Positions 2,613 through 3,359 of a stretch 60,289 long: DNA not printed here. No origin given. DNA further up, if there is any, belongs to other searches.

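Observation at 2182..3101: Cluster of at least 11 copies of a 13-bp inverted repeat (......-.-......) next to the most AT-rich segment: candidate origin or operator array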

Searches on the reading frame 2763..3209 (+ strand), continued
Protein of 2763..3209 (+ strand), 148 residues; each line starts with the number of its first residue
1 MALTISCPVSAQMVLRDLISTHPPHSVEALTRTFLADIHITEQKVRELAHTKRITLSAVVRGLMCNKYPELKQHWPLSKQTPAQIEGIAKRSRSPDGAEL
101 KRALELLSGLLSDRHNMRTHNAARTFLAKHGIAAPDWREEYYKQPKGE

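Call 73: find_encoding_contigs(protein=P0015, flank=3000, max_places=1)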
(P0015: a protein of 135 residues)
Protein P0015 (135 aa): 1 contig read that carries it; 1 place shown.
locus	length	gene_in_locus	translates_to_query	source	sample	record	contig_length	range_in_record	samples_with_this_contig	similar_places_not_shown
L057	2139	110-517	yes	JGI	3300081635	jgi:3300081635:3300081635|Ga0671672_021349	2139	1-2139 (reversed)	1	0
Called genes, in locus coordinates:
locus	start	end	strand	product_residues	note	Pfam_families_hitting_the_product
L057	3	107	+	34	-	?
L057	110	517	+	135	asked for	-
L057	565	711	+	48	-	-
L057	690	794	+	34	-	-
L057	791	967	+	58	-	-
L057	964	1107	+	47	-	-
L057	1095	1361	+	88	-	-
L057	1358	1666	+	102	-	-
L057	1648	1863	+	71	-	-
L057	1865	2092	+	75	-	-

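Call 74: find_encoding_contigs(protein=P0017, flank=3000, max_places=1)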
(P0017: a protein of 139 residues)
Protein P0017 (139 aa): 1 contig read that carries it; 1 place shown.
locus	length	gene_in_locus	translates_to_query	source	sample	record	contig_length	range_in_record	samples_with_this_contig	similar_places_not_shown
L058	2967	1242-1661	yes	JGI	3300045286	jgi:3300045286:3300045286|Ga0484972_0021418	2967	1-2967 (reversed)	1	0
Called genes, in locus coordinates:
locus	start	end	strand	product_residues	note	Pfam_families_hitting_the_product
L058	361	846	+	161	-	-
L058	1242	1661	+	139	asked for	-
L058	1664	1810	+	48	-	-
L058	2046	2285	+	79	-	PF19612:DUF6117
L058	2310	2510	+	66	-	-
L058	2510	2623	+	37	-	-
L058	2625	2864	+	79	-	-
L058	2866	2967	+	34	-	?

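Call 75: find_encoding_contigs(protein=P0018, flank=3000, max_places=1)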
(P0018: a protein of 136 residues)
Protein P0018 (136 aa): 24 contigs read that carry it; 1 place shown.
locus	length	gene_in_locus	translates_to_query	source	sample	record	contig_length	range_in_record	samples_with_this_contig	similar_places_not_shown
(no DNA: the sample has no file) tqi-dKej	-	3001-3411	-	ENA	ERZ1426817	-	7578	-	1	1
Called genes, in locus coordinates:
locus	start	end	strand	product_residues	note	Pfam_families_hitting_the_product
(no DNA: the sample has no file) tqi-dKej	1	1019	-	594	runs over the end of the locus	PF13472:Lipase_GDSL_2 (weak)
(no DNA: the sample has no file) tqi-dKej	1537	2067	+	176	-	-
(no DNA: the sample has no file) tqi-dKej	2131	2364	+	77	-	-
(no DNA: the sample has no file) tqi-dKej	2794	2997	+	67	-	-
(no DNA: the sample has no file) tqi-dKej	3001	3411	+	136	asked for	-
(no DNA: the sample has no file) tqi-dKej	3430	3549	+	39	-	-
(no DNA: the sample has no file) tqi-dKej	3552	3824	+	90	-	-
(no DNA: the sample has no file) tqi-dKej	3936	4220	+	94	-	-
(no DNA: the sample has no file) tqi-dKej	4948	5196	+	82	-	-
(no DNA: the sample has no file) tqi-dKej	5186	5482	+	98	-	-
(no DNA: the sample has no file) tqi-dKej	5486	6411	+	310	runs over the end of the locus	?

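Call 76: find_encoding_contigs(protein=P0019, flank=3000, max_places=1)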
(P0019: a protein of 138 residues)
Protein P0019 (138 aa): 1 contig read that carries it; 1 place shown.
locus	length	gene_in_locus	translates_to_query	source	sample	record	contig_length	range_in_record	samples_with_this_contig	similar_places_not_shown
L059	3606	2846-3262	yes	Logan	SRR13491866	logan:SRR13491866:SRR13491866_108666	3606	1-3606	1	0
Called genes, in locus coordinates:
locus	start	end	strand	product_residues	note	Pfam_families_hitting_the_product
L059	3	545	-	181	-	?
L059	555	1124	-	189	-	-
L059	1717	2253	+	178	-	-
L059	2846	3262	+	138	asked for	-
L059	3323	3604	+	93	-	?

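Call 94: search_protein_families(library=ncbifam, proteins=[window:2763-3209:+], max_evalue=0.1)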
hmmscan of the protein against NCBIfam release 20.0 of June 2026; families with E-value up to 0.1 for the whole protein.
window:2763-3209:+ (148 aa): 0 families
